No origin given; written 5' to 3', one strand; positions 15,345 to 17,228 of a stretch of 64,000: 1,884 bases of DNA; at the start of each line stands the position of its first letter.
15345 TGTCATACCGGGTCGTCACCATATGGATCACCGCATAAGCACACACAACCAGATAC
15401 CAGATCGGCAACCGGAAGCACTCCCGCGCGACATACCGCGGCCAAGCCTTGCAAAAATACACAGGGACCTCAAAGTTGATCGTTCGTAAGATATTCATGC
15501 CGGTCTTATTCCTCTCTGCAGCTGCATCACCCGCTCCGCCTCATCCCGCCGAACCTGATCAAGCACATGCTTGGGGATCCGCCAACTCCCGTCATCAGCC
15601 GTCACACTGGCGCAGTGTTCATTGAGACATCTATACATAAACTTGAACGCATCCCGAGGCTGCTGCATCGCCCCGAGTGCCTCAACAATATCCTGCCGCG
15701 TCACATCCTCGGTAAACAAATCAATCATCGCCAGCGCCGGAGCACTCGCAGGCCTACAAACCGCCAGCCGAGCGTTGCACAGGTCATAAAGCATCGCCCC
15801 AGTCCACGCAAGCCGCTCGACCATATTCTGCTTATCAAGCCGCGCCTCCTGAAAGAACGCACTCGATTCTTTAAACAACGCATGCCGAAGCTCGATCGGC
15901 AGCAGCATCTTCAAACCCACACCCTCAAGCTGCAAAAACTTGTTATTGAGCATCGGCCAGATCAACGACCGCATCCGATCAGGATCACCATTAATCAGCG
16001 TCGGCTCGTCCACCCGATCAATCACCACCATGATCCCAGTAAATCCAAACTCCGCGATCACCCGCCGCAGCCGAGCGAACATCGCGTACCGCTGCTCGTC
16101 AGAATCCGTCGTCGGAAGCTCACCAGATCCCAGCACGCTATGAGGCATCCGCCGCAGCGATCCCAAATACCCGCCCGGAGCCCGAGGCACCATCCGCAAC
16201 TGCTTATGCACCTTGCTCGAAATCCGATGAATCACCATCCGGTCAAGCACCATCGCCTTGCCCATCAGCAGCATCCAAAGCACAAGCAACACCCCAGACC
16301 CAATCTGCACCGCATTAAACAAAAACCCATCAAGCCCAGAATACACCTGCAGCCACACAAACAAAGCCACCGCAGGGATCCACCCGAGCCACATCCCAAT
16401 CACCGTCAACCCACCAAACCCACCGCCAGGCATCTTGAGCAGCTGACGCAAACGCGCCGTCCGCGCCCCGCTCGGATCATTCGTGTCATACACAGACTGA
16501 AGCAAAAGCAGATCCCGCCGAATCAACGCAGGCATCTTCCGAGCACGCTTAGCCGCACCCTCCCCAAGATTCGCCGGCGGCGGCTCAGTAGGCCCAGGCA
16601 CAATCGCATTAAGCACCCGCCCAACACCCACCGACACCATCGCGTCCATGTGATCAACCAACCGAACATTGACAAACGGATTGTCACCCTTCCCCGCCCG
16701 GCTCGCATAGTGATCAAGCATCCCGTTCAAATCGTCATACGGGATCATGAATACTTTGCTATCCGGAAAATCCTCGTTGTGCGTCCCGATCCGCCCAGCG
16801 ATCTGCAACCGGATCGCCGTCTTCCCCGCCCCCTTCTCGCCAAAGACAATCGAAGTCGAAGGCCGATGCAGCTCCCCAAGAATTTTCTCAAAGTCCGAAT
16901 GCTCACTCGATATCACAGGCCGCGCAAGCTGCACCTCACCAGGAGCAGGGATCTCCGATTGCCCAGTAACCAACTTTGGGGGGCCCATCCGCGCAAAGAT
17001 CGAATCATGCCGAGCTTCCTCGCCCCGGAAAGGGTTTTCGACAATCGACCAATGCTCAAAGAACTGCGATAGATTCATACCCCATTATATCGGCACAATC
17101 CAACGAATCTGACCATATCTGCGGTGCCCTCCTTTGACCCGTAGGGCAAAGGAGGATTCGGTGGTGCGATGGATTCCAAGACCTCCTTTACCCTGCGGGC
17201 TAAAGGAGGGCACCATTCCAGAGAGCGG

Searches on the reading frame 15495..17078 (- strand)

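Call 21: search_protein_families(library=pfam, proteins=[window:15495-17078:-], max_evalue=0.001)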
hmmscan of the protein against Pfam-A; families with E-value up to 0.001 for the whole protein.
window:15495-17078:- (527 aa): 0 families

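Call 73: search_protein_families(library=ncbifam, proteins=[window:15495-17078:-], max_evalue=0.01)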
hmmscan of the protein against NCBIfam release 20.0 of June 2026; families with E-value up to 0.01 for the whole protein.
window:15495-17078:- (527 aa): 2 families
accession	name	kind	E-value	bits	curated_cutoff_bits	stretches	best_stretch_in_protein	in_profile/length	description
NF053860.1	DS41_1_antiphage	equivalog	9.8e-26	90.7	370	2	324-491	193-352/448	anti-phage protein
NF047389.1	ATPase_Sll1717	subfamily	1.5e-12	47.4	75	2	325-510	161-346/454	P-loop ATPase, Sll1717 family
